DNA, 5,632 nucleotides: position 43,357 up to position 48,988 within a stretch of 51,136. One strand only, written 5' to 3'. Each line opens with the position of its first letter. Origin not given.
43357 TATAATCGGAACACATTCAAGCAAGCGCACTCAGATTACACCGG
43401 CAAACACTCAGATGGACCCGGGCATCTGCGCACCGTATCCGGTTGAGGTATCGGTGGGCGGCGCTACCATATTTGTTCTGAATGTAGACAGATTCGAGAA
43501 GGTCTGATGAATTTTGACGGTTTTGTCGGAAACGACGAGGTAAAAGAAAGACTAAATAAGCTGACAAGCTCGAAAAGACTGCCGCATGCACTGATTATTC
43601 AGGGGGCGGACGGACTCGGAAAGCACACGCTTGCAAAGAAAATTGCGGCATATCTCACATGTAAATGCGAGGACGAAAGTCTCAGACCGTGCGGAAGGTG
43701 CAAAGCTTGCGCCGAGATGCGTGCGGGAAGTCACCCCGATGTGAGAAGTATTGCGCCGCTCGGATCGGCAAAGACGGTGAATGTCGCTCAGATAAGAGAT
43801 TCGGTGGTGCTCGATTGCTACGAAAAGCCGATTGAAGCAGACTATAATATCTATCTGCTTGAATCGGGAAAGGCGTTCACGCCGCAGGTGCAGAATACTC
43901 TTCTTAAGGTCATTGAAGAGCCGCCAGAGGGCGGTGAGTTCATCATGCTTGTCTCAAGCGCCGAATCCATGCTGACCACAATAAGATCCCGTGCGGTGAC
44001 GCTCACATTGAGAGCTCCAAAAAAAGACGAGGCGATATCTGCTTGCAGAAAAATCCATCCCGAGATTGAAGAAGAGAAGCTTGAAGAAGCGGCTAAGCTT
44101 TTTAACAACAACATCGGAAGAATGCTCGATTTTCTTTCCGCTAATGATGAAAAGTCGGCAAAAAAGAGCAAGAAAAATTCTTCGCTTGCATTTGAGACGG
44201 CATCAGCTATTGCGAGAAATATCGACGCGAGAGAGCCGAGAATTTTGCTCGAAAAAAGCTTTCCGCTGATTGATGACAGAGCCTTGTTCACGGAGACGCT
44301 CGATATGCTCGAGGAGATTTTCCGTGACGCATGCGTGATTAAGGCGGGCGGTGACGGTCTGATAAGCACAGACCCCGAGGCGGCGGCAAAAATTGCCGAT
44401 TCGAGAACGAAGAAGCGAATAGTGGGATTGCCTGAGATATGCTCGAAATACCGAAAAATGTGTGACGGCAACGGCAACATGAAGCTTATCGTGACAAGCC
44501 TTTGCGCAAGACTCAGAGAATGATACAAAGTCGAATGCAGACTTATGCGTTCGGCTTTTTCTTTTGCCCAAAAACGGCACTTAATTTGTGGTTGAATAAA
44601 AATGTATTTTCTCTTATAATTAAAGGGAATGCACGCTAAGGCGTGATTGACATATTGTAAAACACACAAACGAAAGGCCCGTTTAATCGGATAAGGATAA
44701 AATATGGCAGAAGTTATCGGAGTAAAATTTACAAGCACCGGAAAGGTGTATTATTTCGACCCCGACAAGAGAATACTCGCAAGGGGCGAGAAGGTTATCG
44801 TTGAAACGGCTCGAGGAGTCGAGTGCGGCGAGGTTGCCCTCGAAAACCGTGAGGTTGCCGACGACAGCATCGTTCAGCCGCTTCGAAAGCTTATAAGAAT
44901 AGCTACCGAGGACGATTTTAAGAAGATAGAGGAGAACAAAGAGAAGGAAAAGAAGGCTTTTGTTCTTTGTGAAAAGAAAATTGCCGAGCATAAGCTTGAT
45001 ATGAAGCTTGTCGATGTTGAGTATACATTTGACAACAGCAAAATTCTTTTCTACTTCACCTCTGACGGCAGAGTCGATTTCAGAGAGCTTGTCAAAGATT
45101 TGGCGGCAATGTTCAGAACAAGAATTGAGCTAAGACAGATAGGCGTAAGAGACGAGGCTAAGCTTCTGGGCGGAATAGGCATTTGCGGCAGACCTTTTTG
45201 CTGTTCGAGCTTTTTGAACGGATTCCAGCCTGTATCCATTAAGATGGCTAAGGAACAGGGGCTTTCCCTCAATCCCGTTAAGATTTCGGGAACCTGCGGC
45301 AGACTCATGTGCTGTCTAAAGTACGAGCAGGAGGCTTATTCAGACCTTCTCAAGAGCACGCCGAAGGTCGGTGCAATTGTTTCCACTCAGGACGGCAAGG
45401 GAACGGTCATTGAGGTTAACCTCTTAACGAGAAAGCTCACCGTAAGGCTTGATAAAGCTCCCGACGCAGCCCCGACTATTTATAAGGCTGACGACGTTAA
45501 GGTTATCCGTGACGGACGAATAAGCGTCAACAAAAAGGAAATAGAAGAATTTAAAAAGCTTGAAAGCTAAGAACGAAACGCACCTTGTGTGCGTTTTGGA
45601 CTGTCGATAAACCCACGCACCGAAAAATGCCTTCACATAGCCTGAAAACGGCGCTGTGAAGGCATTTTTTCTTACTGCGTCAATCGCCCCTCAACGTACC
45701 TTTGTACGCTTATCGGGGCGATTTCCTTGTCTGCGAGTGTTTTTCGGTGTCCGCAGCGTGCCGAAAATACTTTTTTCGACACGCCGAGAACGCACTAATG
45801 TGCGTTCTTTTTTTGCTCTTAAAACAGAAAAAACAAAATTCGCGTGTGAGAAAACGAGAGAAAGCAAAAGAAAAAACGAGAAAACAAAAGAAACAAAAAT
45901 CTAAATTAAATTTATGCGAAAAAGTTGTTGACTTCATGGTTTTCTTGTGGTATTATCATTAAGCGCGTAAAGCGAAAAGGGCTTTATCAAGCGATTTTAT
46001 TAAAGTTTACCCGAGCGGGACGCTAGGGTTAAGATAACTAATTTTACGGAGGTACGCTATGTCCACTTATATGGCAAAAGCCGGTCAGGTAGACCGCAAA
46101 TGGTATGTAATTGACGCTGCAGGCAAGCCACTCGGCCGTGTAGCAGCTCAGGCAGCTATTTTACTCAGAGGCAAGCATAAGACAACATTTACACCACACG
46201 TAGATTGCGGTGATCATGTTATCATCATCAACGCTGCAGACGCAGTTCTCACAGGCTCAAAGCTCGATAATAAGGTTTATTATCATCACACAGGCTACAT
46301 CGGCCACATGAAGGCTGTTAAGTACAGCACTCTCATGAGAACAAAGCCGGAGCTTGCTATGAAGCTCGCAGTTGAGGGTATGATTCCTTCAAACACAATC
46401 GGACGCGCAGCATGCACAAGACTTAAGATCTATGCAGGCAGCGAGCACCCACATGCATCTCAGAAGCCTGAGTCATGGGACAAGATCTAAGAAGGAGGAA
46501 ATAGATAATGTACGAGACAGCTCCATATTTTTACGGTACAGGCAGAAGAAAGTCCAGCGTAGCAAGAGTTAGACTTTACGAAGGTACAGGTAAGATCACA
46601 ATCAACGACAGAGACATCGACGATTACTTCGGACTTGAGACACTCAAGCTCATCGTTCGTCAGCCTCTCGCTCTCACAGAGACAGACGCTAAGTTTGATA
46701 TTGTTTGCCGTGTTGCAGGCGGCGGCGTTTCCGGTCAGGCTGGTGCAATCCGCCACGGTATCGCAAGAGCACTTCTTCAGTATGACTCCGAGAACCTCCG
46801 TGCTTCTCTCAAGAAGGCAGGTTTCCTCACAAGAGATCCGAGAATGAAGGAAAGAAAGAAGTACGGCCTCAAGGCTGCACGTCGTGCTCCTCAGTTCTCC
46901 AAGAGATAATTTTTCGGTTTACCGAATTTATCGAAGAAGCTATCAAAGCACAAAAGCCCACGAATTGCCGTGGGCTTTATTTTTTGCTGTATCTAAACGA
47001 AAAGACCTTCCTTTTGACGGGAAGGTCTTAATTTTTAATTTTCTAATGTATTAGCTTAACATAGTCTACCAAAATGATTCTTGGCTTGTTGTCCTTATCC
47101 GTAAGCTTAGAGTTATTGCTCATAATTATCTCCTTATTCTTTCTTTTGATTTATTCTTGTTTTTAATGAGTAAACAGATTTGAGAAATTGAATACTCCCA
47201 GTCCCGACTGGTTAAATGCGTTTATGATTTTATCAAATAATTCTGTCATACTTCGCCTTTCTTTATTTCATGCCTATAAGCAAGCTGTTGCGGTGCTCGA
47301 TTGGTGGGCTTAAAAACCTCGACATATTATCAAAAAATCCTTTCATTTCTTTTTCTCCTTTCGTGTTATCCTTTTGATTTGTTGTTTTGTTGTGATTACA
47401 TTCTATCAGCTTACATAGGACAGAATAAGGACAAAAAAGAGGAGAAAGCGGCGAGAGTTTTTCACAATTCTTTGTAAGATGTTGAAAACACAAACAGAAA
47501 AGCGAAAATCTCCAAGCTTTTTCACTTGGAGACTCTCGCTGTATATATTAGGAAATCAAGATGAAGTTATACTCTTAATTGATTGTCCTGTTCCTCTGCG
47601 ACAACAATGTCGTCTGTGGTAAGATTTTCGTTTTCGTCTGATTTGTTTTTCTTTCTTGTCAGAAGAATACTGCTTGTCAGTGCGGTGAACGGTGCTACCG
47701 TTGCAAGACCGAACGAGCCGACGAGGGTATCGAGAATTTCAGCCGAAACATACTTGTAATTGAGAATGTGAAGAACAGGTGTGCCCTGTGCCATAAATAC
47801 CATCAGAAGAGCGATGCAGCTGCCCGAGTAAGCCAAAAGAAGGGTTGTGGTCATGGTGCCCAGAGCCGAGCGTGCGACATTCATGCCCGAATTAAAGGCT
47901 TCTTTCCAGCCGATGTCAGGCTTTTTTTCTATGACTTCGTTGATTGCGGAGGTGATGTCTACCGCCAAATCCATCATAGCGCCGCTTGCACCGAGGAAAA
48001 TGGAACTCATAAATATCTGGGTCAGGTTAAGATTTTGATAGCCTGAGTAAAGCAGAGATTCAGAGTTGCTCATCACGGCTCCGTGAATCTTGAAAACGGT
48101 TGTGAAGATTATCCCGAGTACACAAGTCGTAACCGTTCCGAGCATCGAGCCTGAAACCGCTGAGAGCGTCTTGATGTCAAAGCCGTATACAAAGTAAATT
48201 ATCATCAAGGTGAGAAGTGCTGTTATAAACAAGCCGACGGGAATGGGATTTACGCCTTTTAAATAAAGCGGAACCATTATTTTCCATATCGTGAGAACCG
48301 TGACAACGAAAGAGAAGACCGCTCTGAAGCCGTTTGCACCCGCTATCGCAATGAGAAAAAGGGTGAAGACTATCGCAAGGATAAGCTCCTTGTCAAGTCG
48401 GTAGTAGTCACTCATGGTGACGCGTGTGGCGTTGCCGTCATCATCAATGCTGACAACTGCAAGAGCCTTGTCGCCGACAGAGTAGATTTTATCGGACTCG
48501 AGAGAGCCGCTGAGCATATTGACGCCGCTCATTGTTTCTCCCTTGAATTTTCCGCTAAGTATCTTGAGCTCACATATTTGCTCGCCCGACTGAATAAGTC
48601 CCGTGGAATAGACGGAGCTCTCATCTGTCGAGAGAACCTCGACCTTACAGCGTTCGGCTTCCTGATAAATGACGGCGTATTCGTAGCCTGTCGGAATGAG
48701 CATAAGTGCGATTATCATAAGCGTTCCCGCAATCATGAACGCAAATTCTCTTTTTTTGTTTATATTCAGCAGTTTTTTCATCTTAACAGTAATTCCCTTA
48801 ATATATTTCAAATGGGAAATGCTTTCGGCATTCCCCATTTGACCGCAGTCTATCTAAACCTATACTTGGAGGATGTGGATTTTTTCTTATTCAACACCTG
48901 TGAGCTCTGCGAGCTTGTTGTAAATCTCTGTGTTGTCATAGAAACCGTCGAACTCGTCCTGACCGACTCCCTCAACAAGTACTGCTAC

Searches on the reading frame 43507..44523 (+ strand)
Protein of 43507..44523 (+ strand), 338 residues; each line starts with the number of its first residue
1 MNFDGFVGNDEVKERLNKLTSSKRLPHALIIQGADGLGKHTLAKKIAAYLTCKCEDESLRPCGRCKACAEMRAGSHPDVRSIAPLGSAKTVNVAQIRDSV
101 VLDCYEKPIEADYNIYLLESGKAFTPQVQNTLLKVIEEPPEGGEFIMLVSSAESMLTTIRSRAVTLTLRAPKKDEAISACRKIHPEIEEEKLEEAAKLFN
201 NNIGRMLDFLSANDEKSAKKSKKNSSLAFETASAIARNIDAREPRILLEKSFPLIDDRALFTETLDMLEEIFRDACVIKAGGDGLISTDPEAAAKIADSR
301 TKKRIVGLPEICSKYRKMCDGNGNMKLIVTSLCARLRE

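Call 16: search_protein_families(library=pfam, proteins=[window:43507-44523:+], max_evalue=0.001)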
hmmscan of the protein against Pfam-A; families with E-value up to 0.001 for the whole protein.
window:43507-44523:+ (338 aa): 1 family
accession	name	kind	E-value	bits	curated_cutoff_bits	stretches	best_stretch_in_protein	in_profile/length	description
PF13177.12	DNA_pol3_delta2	-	3.7e-37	128.2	27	1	9-170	2-159/161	DNA polymerase III, delta subunit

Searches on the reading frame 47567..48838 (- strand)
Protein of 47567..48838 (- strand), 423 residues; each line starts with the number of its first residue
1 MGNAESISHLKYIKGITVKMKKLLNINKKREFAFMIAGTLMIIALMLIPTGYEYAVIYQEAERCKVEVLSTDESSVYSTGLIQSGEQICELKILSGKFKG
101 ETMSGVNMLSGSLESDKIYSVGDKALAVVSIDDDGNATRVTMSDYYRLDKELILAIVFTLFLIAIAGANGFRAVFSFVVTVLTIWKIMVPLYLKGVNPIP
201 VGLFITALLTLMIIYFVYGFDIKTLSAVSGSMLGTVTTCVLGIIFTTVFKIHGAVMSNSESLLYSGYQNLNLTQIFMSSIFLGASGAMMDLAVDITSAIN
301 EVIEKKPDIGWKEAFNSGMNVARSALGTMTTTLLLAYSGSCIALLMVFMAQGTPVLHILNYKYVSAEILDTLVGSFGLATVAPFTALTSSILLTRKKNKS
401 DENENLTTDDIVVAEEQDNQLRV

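Call 16: search_protein_families(library=pfam, proteins=[window:47567-48838:-], max_evalue=0.001)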
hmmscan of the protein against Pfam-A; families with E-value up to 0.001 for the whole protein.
window:47567-48838:- (423 aa): 1 family
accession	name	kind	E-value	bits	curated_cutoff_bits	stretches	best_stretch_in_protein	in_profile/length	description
PF07907.16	YibE_F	-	5.7e-77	258.9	27.2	1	153-390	3-240/241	YibE/F-like protein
